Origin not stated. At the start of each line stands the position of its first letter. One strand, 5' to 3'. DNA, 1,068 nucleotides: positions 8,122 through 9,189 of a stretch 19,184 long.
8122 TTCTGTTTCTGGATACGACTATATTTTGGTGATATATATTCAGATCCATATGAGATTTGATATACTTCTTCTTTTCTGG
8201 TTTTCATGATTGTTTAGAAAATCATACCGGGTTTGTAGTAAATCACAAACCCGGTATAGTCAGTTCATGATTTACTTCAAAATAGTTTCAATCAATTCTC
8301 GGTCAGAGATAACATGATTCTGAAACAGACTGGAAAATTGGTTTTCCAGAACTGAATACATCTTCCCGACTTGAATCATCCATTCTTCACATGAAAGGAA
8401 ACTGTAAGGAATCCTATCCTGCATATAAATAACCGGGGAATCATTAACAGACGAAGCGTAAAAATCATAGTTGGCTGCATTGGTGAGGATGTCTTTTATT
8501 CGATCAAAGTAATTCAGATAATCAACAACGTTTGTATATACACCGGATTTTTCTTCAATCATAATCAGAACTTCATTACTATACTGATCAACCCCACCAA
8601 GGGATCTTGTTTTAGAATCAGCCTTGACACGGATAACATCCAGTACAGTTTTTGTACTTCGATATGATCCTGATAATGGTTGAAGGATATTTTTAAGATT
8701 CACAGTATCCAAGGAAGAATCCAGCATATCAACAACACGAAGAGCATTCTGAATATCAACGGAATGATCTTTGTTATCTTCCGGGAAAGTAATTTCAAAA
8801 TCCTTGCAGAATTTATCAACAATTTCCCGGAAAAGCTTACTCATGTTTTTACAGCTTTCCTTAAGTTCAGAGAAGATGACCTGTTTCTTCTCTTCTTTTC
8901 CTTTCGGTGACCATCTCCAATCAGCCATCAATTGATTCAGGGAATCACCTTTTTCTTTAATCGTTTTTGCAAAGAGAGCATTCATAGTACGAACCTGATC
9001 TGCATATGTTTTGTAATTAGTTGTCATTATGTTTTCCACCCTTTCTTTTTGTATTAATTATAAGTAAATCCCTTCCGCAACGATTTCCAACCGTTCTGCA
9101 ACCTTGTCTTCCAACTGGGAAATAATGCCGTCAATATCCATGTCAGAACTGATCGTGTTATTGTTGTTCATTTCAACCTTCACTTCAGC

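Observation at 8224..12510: Stand-alone tape measure gene plus an unknown 251-aa partner behind its own strong promoter, with no other tail genes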

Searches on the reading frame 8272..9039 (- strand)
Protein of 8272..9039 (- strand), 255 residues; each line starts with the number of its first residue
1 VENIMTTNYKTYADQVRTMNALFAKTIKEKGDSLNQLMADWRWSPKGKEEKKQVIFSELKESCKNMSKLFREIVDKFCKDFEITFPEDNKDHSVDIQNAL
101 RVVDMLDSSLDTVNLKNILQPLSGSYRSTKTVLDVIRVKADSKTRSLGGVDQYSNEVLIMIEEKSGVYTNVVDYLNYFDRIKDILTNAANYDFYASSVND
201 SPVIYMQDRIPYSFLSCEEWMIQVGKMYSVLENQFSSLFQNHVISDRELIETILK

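Call 4: search_protein_families(library=pfam, proteins=[window:8272-9039:-], max_evalue=0.01)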
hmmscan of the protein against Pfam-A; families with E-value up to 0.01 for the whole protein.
window:8272-9039:- (255 aa): 2 families
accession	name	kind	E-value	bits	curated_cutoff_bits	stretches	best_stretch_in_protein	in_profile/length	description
PF16717.10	RAC_head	-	0.00051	21.3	27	1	60-133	4-78/98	Ribosome-associated complex head domain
PF25375.1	Lin-15B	-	0.0055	17.1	27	0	70-127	59-117/121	Lin-15B-like domain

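Call 5: search_protein_families(library=phrogs, proteins=[window:8272-9039:-], max_evalue=0.01)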
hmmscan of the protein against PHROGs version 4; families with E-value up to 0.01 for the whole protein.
window:8272-9039:- (255 aa): 1 family
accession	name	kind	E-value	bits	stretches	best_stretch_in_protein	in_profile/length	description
phrog_28895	-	unknown function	0.0015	19.5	1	54-80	7-33/44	-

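Call 15: find_encoding_contigs(protein=window:8272-9039:-, flank=10000, max_places=10)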
Protein window:8272-9039:- (255 aa): no gene with exactly this product is on record in the collection.

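Call 16: find_homologous_proteins(query=window:8272-9027:-, max_evalue=0.001)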
Query window:8272-9027:- (251 aa): 14 proteins with E <= 0.001 among 272 candidates.
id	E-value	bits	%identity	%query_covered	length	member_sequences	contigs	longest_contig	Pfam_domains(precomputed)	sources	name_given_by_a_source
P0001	7.7e-161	551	100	100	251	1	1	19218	-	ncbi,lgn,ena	-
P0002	6.8e-76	273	50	100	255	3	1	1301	-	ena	-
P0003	1.2e-74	269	48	100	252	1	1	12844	-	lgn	-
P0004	1.5e-74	269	49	100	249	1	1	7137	-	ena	-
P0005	2.4e-74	268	48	100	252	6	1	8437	-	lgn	-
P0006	3.6e-74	267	49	100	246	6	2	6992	-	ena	-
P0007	1.1e-73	266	48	100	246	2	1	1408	-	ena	-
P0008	1.2e-73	266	48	100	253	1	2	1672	-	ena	-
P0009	2.5e-73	265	48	100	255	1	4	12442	-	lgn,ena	-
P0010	7.5e-73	263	50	100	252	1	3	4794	-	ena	-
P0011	1.3e-67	246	46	100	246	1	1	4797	-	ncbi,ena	-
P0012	1.9e-67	245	45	100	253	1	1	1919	-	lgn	-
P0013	6.0e-66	240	46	98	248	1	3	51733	-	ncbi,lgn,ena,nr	ncbi:MAG: hypothetical protein IJ188_08960 [Clostridia bacterium]|nr:hypothetical protein [Clostridi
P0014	6.6e-61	224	42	99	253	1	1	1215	-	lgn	-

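Call 17: find_encoding_contigs(protein=P0013, flank=10000, max_places=3)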
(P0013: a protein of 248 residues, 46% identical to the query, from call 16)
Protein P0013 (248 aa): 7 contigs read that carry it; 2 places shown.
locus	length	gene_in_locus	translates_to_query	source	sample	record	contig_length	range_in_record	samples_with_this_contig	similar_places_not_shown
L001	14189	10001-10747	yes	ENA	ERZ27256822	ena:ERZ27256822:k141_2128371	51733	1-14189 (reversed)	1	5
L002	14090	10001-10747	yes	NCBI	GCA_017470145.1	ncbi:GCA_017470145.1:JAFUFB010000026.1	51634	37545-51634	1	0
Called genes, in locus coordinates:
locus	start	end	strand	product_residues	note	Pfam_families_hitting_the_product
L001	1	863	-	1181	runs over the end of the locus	PF02811:PHP, PF07733:DNA_pol3_alpha, PF17657:DNA_pol3_finger, PF14579:HHH_6, PF01336:tRNA_anti-codon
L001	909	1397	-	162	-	-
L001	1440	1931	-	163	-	PF13560:HTH_31 (weak)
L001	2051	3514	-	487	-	PF08239:SH3_3 (faint)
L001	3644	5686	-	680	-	PF02401:LYTB, PF21710:Spt6_S1 (faint), PF00575:S1, PF13509:S1_2 (faint), PF00575:S1, PF23459:S1_RRP5 (weak)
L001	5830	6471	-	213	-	PF01553:Acyltransferase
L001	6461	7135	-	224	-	PF02224:Cytidylate_kin, PF13189:Cytidylate_kin2 (weak), PF13238:AAA_18 (faint)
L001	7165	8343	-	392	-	PF03816:LytR_cpsA_psr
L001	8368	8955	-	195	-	PF12917:YfbR-like, PF13023:HD_3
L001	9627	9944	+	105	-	PF04883:HK97-gp10_like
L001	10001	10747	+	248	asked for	-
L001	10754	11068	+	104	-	-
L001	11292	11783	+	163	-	-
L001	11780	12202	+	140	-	PF03592:Terminase_2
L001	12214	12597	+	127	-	-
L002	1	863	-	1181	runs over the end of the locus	PF02811:PHP, PF07733:DNA_pol3_alpha, PF17657:DNA_pol3_finger, PF14579:HHH_6, PF01336:tRNA_anti-codon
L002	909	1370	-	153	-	-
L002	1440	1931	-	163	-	PF13560:HTH_31 (weak)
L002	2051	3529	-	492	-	PF08239:SH3_3 (faint)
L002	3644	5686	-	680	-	PF02401:LYTB, PF21710:Spt6_S1 (faint), PF00575:S1, PF13509:S1_2 (faint), PF00575:S1, PF23459:S1_RRP5 (weak)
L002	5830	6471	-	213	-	PF01553:Acyltransferase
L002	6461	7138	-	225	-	PF02224:Cytidylate_kin, PF13189:Cytidylate_kin2 (weak), PF13238:AAA_18 (faint)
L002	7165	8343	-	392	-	PF03816:LytR_cpsA_psr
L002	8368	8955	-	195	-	PF12917:YfbR-like, PF13023:HD_3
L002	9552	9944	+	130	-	PF04883:HK97-gp10_like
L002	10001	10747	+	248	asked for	-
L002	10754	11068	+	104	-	-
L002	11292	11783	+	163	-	-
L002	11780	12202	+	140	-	PF03592:Terminase_2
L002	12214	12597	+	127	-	-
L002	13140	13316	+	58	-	-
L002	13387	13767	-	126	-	PF01381:HTH_3 (weak), PF13443:HTH_26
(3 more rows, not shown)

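Call 18: find_encoding_contigs(protein=P0003, flank=10000, max_places=3)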
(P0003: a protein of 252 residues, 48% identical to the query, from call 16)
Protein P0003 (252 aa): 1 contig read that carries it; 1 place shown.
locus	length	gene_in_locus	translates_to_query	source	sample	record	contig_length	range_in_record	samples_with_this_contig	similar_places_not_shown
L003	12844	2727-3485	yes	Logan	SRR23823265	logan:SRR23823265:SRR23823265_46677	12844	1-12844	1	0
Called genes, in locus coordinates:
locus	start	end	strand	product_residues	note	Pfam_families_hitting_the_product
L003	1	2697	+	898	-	?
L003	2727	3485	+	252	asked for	-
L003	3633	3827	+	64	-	-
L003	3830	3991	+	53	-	-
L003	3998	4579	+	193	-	-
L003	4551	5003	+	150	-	PF03592:Terminase_2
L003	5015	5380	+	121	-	-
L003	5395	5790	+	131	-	-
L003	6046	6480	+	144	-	-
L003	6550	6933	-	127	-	PF12844:HTH_19, PF13560:HTH_31, PF01381:HTH_3, PF13443:HTH_26 (faint)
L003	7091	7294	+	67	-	-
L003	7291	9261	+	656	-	PF19263:DUF5906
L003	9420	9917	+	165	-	-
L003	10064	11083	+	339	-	PF00589:Phage_integrase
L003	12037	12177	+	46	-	-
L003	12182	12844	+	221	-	?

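Call 19: find_encoding_contigs(protein=P0009, flank=10000, max_places=4)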
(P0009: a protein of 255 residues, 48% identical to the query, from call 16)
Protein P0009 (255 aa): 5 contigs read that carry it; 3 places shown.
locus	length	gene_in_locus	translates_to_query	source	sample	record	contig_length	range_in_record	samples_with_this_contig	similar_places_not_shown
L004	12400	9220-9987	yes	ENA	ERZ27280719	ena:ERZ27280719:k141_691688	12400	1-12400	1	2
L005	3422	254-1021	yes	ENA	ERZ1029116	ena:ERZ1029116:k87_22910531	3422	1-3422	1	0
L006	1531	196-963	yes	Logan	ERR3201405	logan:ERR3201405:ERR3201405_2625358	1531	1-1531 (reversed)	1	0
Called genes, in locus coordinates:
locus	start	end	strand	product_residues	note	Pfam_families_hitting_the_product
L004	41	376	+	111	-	-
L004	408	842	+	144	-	-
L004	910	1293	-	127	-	PF12844:HTH_19, PF13560:HTH_31, PF01381:HTH_3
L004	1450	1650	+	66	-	-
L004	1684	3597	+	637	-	PF05272:VapE-like_dom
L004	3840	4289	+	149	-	-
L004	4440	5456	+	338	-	PF00589:Phage_integrase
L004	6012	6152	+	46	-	-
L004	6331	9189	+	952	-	PF10145:PhageMin_Tail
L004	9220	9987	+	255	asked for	-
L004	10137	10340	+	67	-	-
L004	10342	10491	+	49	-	-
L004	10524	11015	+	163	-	-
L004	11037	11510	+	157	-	PF03592:Terminase_2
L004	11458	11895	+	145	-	-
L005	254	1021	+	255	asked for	-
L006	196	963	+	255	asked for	-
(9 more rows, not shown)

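Call 23: find_related_loci(query=A1, collection=genome_contigs, flank=10000)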
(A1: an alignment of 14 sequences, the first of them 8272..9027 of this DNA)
Query A1 (251 aa) in genome_contigs; peptide patterns used: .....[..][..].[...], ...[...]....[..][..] (x = any residue, [..] = any of these).
80 stretches matched a pattern; 1 encode a relative of the query (tblastn E <= 1e-3); 1 distinct loci.
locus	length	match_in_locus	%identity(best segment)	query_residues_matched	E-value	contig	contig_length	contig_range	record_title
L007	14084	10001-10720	46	2-246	2e-75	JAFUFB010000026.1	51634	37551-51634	MAG: Clostridia bacterium isolate RGIG4436 Roe_deer_Omasum-3__c2214, whole genome shotgun sequence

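Call 24: find_related_loci(query=A1, collection=viral_contigs, flank=10000)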
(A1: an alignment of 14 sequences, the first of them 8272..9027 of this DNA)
Query A1 (251 aa) in viral_contigs; peptide patterns used: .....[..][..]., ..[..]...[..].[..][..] (x = any residue, [..] = any of these).
32 stretches matched a pattern, but none encodes a relative of the query by tblastn (E <= 1e-3).

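Call 30: predict_structure(alignment_id=A1)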
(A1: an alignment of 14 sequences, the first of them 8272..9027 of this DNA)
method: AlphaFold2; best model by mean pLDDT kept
length: 251 residues; sequences in the alignment: 14
mean_pLDDT: 80.8   pTM: 0.64
mean pLDDT of the five models: 80.8, 77.0, 75.8, 72.3, 67.0
residues with pLDDT >= 90: 89; 70-90: 111; 50-70: 39; < 50: 12
segments of 3 or more residues with pLDDT < 50: 143-145, 237-241
pLDDT, mean of each block of 10 residues (from residue 1): 79 94 93 88 91 94 95 85 75 86 82 82 80 73 57 76 65 90 91 78 92 92 77 52 56 42
secondary structure, 60 per line:
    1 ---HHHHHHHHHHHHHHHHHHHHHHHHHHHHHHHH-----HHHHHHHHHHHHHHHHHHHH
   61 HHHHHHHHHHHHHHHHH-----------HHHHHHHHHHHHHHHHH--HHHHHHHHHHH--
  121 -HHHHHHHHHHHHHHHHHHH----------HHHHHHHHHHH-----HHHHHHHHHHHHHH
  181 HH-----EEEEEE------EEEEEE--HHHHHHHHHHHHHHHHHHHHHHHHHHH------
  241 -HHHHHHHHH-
elements in order: H4-35 H41-77 H89-105 H108-118 H122-140 H151-161 H167-182 E188-193 E200-205 H208-234 H242-250

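Call 34: fold_search(model_id=the predicted structure, library=pdb)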
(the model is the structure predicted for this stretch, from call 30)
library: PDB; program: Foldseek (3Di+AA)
matches with E <= 10: 321; with E <= 0.001: 0
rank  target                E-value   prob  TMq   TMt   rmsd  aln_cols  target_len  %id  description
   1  6z0c_A                1.2e-01  0.33  0.19  0.22  25.4       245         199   11  Structure of in silico modelled artificial Maquette-3 protein (released 2021-03-17)
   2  6z0c_C                1.4e-01  0.35  0.19  0.23  25.3       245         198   11  Structure of in silico modelled artificial Maquette-3 protein (released 2021-03-17)
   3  5vju                  1.7e-01  0.28  0.18  0.21  25.4       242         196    9  De Novo Photosynthetic Reaction Center Protein Variant Equipped with His-Tyr H-bond, Heme B, and Cd(II) ions (released 2018-04-25)
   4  6z0c_D                1.8e-01  0.33  0.19  0.23  19.9       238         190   10  Structure of in silico modelled artificial Maquette-3 protein (released 2021-03-17)
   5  5vjs                  1.9e-01  0.23  0.17  0.21  25.2       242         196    9  De Novo Photosynthetic Reaction Center Protein Equipped with Heme B, a synthetic Zn porphyrin, and Zn(II) cations (released 2018-04-25)
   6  8d9o                  3.8e-01  0.16  0.18  0.21  26.3       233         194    9  De Novo Photosynthetic Reaction Center Protein in Apo-State (released 2022-09-28)
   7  3euh_B                5.1e-01  0.23  0.24  0.20  20.1       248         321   11  Crystal Structure of the MukE-MukF Complex (released 2009-01-20)
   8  1fio                  6.2e-01  0.10  0.16  0.19  25.9       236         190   10  CRYSTAL STRUCTURE OF YEAST T-SNARE PROTEIN SSO1 (released 2000-10-11)
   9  5m4y_E                6.6e-01  0.25  0.23  0.30  26.4       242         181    7  Crystal structure of the Sec3/Sso2 complex at 2.20 angstrom resolution (released 2017-02-08)
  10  7udb_B                6.9e-01  0.20  0.21  0.25  25.3       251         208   10  Cryo-EM structure of a synaptobrevin-Munc18-1-syntaxin-1 complex class 2 (released 2022-04-06)
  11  5j5k                  7.6e-01  0.08  0.12  0.18  24.2       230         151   12  CRYSTAL STRUCTURE OF AFMP4P IN COMPLEX WITH PALMITIC ACID (released 2017-04-05)
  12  7q83_B                8.4e-01  0.47  0.25  0.37  25.5       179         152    6  Crystal structure of S. cerevisiae Sso2 in complex with the pleckstrin homology domain of Sec3 (released 2022-08-31)
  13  1ez3_B                8.9e-01  0.33  0.18  0.34  24.3       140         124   13  CRYSTAL STRUCTURE OF THE NEURONAL T-SNARE SYNTAXIN-1A (released 2000-06-07)
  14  5j5l                  8.9e-01  0.07  0.12  0.18  24.2       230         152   12  CRYSTAL STRUCTURE OF AFMP4P IN COMPLEX WITH ARACHIDONIC ACID (released 2017-04-05)
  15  8dxn_G                1.0e+00  0.13  0.20  0.18  15.6       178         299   11  Structure of LRRC8C-LRRC8A(IL125) Chimera, Class 1 (released 2023-03-22)
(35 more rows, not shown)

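Call 38: fold_search(model_id=the predicted structure, library=viral)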
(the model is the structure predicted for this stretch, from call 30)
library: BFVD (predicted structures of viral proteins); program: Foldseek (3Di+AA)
matches with E <= 10: 204; with E <= 0.001: 0
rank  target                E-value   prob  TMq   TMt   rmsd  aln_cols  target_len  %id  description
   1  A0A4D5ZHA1            2.0e-01  0.57  0.27  0.34  12.6       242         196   10  (no name in the UniProt tables at hand)
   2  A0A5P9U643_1          2.9e-01  0.15  0.18  0.06  28.5       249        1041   12  (no name in the UniProt tables at hand)
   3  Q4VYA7                4.1e-01  0.51  0.33  0.32  14.7       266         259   10  (no name in the UniProt tables at hand)
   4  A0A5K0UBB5            4.1e-01  0.18  0.18  0.17  27.8       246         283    9  Putative t-snare protein [Yasminevirus sp. GU-2018]
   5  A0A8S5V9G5            4.7e-01  0.15  0.21  0.10  20.7       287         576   10  Uncharacterized protein [Siphoviridae sp. ct6rT12]
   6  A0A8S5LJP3            5.5e-01  0.21  0.23  0.26  14.7       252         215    9  Uncharacterized protein [Myoviridae sp. ct6F13]
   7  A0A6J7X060            6.4e-01  0.07  0.15  0.08  20.1       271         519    7  Phage head morphogenesis domain [uncultured Caudovirales phage]
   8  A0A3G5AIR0            7.4e-01  0.05  0.12  0.11  26.3       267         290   12  Syntaxin-2 isoform X3 [Sylvanvirus sp.]
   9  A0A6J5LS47            9.1e-01  0.08  0.17  0.17  20.0       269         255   12  Uncharacterized protein [uncultured Caudovirales phage]
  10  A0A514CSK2            9.5e-01  0.07  0.14  0.16  24.7       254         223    8  DnaJ-like chaperone protein [Achromobacter phage Motura]
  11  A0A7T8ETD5            1.0e+00  0.20  0.29  0.28  18.7       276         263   12  (no name in the UniProt tables at hand)
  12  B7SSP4                1.0e+00  0.10  0.15  0.24  17.0       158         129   14  P17 protein [Bacillus phage Nf]
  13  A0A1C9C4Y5            1.0e+00  0.06  0.14  0.17  21.2       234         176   10  Uncharacterized protein [Heterosigma akashiwo virus 01]
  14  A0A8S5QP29            1.1e+00  0.11  0.20  0.20  15.6       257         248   10  Uncharacterized protein [Siphoviridae sp. ctWhx86]
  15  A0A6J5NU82            1.1e+00  0.04  0.13  0.11  32.5       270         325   10  Uncharacterized protein [uncultured Caudovirales phage]
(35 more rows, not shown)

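Call 50: find_related_loci(query=A1, collection=metagenome_contigs, flank=10000)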
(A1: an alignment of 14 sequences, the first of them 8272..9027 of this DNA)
Query A1 (251 aa) in metagenome_contigs; peptide patterns used: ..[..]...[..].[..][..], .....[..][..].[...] (x = any residue, [..] = any of these).
205 stretches matched a pattern; 3 encode a relative of the query (tblastn E <= 1e-3); 3 distinct loci.
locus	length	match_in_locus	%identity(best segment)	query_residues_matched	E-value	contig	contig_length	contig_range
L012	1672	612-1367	48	1-251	5e-88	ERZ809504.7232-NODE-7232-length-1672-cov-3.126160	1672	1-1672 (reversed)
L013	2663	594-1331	42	4-250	5e-67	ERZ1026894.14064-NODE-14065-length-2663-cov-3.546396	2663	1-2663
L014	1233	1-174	55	194-251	5e-20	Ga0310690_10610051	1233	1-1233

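Call 68: search_solved_structures(query=A1, max_evalue=10)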
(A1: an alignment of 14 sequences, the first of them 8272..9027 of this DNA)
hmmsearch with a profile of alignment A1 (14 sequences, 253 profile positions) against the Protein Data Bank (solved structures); distinct sequences matched with E-value up to 10: 8.
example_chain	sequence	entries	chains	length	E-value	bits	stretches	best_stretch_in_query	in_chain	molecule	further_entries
7f0k_A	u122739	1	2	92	0.016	17.9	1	1-81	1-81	Kinetoplastid membrane protein KMP-11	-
5y70_A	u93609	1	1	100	0.02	17.6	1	1-81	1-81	Kinetoplastid membrane protein 11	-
8oyv_A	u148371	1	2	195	0.046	16.4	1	5-86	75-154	De novo designed soluble Claudin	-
4yoz_A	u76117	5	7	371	0.92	12.2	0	49-108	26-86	Retinoblastoma-like protein 1,Retinoblastoma-like protein 1 | Retinoblastoma-like protein 1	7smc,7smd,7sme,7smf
4yoo_A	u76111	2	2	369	1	12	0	49-108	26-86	Retinoblastoma-like protein 1,Retinoblastoma-like protein 1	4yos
3g67_A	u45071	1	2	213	1.3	11.7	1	109-192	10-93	Methyl-accepting chemotaxis protein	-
3g6b_A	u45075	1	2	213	1.6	11.4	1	109-191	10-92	Methyl-accepting chemotaxis protein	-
9axm_B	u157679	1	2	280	1.7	11.3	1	183-252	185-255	Serine/threonine-protein kinase A-Raf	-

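Call 79: search_protein_families(library=pfam, proteins=[L002:9552-9944:+], max_evalue=0.01)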
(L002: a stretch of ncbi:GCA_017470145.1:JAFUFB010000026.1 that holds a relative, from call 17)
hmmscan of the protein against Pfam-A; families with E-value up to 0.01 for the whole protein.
L002:9552-9944:+ (130 aa): 1 family
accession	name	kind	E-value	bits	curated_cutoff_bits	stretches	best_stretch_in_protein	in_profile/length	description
PF04883.17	HK97-gp10_like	-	4.9e-10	40.7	21.4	1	13-88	3-78/78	Bacteriophage HK97-gp10, putative tail-component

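Call 80: search_protein_families(library=ncbifam, proteins=[window:8272-9027:-], max_evalue=0.01)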
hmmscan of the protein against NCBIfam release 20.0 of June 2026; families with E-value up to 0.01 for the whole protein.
window:8272-9027:- (251 aa): 1 family
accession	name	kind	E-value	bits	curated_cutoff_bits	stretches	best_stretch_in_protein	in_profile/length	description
TIGR01716.1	RGG_Cterm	subfamily_domain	0.007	16.1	36.9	0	42-104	141-203/220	transcriptional activator, Rgg/GadR/MutR family, C-terminal domain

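Call 81: search_protein_families(library=padloc, proteins=[window:8272-9027:-], max_evalue=0.01)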
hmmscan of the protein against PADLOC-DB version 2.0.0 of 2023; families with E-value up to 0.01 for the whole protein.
window:8272-9027:- (251 aa): 0 families

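Call 82: search_protein_representatives(alignment_id=A1)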
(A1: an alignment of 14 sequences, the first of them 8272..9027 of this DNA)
Query: 14 sequences, 253 profile positions. Proteins with E-value up to 0.001 (for the whole library): 48; up to 1e-10: 39; up to 1e-30: 24. The best 48 are listed.
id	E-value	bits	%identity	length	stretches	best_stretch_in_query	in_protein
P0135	3.7e-86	305.1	-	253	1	2-252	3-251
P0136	1.3e-76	273.8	-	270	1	1-252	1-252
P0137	4.5e-75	268.8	-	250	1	1-250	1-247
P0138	1.1e-71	257.7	-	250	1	1-252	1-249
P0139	2.3e-70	253.3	-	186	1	56-238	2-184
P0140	1.5e-67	244.2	-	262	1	4-249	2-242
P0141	1.6e-55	204.7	-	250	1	1-251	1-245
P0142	9.9e-52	192.3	-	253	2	3-185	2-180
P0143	7.9e-50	186.1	-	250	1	2-252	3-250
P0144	3.5e-45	170.9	-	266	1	9-251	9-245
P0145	5.0e-45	170.3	-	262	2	3-192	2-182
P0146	5.3e-44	167.0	-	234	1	4-229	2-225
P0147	4.2e-42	160.7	-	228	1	18-229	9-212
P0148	8.1e-41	156.6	-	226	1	1-230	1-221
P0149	1.2e-40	156.0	-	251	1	1-252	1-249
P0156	2.9e-33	131.8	-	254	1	1-251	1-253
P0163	4.6e-24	101.7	-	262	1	3-243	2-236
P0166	1.3e-19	87.0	-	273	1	2-246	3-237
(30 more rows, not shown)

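Call 84: search_dna_similar(query=window:8272-9027:-, collection=phages, mode=protein, max_evalue=0.001)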
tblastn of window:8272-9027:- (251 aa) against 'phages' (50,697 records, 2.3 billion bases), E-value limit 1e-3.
No match.
